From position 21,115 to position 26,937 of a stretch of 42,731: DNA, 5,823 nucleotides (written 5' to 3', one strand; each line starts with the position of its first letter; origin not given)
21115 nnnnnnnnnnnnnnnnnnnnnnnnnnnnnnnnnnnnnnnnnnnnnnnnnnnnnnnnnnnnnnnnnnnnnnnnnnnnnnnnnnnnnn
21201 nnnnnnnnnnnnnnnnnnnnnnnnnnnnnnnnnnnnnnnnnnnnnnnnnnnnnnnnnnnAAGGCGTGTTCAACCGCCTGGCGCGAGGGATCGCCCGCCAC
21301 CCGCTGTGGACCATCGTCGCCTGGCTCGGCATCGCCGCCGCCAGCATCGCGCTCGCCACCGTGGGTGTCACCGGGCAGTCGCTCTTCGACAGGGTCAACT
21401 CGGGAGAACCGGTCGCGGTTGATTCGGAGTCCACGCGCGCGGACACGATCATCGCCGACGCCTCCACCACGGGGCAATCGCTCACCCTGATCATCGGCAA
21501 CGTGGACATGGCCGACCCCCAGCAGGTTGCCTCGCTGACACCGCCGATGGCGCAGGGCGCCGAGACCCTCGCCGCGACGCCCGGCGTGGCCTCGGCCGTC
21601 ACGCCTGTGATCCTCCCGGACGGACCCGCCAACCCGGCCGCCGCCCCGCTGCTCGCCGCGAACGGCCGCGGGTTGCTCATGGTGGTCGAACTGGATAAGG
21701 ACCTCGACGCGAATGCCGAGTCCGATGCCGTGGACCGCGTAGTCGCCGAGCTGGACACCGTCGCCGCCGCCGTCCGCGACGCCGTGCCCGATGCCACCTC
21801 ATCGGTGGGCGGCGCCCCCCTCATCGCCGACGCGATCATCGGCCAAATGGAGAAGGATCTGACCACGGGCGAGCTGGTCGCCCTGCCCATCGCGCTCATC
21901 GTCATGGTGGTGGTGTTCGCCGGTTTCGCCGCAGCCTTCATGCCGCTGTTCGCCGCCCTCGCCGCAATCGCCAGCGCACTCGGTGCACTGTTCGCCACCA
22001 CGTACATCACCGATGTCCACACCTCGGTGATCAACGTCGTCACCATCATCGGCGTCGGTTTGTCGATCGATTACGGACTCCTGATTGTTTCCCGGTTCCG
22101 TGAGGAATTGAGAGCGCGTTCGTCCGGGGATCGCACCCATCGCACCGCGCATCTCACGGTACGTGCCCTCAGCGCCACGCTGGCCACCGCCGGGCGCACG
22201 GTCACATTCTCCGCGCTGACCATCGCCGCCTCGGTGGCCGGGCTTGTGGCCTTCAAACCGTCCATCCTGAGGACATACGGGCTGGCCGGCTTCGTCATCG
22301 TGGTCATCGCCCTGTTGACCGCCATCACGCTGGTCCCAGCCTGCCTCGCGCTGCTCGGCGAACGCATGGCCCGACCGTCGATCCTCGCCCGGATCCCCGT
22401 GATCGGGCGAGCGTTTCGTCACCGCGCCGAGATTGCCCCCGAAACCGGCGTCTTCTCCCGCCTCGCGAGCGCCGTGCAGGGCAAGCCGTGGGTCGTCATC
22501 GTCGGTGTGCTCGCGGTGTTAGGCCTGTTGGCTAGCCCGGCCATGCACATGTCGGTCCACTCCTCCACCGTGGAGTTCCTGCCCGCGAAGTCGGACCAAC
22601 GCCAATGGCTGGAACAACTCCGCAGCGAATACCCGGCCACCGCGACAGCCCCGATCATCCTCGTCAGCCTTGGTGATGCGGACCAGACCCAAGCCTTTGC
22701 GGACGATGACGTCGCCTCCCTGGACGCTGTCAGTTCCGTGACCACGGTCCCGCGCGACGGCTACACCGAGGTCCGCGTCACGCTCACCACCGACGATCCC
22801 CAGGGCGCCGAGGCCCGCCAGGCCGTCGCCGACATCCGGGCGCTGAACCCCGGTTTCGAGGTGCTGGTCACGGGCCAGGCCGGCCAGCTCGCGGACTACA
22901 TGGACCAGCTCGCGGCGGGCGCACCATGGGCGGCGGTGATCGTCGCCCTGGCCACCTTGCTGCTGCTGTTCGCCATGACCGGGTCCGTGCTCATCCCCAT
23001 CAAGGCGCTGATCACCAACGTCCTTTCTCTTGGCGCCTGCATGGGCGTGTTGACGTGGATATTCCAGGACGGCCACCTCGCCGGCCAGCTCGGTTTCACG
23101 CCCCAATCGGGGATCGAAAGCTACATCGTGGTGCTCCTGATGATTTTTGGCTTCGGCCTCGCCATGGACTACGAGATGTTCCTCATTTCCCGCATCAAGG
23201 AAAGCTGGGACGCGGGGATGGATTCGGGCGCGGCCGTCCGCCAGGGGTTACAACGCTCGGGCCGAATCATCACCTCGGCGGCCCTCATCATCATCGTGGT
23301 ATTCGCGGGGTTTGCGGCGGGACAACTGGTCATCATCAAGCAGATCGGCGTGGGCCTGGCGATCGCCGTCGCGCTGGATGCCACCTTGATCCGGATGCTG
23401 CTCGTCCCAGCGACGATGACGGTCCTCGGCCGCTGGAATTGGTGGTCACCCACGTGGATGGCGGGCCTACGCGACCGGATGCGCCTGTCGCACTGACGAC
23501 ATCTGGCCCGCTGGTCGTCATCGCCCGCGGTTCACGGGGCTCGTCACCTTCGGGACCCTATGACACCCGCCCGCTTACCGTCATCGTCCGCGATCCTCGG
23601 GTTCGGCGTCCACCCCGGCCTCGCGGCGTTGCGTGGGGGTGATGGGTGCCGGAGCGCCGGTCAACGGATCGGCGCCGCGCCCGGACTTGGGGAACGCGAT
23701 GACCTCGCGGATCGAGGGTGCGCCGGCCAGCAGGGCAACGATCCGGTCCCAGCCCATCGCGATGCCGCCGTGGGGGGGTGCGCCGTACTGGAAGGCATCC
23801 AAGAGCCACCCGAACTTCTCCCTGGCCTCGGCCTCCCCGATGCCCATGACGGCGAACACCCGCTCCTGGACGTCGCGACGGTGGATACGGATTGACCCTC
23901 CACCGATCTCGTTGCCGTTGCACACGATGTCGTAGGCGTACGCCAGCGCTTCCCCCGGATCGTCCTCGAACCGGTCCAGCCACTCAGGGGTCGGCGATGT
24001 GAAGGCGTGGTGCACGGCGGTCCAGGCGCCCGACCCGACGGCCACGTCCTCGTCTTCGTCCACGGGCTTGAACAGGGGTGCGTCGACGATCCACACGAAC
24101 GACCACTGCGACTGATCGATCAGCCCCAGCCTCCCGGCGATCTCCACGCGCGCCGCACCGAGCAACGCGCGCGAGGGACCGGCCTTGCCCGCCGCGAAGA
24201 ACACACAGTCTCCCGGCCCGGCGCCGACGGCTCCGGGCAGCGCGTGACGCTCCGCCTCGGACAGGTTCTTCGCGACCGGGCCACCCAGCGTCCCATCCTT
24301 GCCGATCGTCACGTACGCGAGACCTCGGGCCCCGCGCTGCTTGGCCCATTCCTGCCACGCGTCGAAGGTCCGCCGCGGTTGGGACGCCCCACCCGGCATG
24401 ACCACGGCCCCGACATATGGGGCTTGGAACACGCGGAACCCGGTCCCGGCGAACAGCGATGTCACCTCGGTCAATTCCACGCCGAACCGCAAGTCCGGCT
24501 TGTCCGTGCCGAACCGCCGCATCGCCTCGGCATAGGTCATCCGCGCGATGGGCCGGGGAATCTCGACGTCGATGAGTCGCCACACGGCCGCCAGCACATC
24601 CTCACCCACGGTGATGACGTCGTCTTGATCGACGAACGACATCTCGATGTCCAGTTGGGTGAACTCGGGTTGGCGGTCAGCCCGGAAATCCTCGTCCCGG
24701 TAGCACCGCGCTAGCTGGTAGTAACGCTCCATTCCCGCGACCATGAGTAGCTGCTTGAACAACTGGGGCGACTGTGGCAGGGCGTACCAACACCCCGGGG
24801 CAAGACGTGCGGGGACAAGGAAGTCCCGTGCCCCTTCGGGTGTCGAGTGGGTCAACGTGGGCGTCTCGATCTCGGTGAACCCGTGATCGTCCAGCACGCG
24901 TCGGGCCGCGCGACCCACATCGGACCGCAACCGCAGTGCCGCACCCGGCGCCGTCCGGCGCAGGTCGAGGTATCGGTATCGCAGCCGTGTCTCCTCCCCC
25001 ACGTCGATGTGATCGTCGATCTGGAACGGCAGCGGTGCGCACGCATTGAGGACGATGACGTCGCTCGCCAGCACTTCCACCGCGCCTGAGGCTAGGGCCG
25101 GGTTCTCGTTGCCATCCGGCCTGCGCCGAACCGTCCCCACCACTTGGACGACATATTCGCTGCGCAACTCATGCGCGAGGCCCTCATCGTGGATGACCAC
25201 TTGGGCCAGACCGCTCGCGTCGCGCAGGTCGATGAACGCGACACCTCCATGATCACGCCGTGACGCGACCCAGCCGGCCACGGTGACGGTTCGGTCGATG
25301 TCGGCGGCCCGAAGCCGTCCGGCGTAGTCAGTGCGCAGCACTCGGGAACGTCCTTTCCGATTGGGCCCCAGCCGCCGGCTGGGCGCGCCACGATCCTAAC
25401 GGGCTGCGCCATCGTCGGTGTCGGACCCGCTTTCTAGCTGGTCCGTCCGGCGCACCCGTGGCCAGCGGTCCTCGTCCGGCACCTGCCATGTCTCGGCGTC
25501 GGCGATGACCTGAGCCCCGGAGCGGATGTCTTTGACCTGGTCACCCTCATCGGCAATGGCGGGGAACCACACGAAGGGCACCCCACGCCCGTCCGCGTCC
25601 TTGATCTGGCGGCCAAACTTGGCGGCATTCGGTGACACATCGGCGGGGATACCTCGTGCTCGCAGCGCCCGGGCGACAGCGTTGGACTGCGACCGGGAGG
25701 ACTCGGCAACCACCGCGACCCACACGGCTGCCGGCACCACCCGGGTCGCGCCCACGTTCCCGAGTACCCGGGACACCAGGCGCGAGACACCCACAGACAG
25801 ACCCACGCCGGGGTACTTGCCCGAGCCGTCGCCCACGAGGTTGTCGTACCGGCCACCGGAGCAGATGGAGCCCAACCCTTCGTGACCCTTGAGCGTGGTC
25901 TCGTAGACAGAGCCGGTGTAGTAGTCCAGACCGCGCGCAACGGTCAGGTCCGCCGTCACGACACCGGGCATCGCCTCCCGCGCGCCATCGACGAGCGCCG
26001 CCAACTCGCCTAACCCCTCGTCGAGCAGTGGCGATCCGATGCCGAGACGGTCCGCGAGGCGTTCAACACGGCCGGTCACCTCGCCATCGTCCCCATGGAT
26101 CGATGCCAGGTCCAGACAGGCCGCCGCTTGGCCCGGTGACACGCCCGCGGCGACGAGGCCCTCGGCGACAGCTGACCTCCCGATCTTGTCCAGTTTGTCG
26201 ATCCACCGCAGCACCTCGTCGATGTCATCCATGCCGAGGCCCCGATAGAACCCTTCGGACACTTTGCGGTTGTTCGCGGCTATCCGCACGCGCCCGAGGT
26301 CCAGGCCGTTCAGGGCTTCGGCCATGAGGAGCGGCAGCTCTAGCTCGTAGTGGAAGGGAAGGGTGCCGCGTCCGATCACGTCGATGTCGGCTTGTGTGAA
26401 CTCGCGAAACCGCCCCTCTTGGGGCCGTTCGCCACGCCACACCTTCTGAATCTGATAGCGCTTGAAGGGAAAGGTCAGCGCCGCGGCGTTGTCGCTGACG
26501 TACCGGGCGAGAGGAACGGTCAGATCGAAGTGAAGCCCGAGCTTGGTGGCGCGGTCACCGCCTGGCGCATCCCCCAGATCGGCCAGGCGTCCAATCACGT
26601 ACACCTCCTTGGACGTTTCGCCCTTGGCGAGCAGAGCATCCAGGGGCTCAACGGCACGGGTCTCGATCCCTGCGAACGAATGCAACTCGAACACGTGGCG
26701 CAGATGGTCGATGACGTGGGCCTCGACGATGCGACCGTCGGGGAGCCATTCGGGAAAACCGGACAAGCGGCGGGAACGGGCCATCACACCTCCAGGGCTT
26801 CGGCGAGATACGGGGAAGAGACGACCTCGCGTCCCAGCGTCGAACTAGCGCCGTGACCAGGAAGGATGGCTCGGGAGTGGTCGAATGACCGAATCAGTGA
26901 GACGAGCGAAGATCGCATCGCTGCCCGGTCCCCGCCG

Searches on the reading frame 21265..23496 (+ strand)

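Call 25: search_protein_families(library=pfam, proteins=[window:21265-23496:+], max_evalue=0.001)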
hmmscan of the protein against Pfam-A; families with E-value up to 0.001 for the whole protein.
window:21265-23496:+ (743 aa): 1 family
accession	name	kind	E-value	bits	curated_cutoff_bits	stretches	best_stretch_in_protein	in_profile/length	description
PF03176.21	MMPL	-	1.6e-65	221.7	20.5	2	91-371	46-310/333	MMPL family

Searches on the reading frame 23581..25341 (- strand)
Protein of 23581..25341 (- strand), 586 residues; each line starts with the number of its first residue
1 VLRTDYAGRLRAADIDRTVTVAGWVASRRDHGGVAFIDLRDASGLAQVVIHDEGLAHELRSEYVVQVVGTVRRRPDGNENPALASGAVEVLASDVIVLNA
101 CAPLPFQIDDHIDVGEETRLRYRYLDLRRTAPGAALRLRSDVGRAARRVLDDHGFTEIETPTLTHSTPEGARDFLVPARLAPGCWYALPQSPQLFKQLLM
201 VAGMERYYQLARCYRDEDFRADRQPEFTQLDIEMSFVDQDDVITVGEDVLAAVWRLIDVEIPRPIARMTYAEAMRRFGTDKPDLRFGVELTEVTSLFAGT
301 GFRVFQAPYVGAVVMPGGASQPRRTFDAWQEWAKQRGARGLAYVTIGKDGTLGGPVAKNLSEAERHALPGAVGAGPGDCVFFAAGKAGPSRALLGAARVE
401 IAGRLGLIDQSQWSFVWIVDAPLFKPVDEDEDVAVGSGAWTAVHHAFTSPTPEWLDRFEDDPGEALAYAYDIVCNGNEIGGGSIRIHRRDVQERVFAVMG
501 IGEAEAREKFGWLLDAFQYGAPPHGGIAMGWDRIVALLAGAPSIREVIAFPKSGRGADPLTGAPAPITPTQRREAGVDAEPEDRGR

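Call 25: search_protein_families(library=pfam, proteins=[window:23581-25341:-], max_evalue=0.001)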
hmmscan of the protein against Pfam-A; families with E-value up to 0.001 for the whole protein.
window:23581-25341:- (586 aa): 3 families
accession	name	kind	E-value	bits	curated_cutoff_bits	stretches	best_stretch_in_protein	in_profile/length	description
PF00152.25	tRNA-synt_2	-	4.9e-115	384.3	25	1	116-553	2-307/308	tRNA synthetases class II (D, K and N)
PF01336.31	tRNA_anti-codon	-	7.9e-16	58.2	27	1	19-97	1-74/75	OB-fold nucleic acid binding domain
PF02938.19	GAD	-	5.8e-12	46.1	23.4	1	309-386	10-87/95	GAD domain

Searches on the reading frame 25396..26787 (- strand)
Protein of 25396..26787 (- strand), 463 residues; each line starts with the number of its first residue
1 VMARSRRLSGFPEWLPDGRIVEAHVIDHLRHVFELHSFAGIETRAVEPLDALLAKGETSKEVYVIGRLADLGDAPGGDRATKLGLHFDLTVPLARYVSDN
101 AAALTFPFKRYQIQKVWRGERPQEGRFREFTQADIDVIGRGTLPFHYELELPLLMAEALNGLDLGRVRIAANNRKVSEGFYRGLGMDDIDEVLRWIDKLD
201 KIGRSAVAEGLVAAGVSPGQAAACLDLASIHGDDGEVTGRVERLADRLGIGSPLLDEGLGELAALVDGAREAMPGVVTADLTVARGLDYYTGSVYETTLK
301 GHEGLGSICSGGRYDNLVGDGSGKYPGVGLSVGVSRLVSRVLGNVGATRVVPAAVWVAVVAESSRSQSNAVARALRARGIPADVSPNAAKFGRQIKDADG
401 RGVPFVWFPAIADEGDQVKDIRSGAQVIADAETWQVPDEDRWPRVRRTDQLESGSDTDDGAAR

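Call 25: search_protein_families(library=pfam, proteins=[window:25396-26787:-], max_evalue=0.001)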
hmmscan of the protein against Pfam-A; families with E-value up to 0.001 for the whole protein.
window:25396-26787:- (463 aa): 2 families
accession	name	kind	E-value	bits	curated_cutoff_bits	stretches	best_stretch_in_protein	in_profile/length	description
PF13393.11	tRNA-synt_His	-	8.2e-25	88.1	25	1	11-337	2-308/308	Histidyl-tRNA synthetase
PF03129.25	HGTP_anticodon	-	9.4e-05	22.9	21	1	355-406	2-56/94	Anticodon binding domain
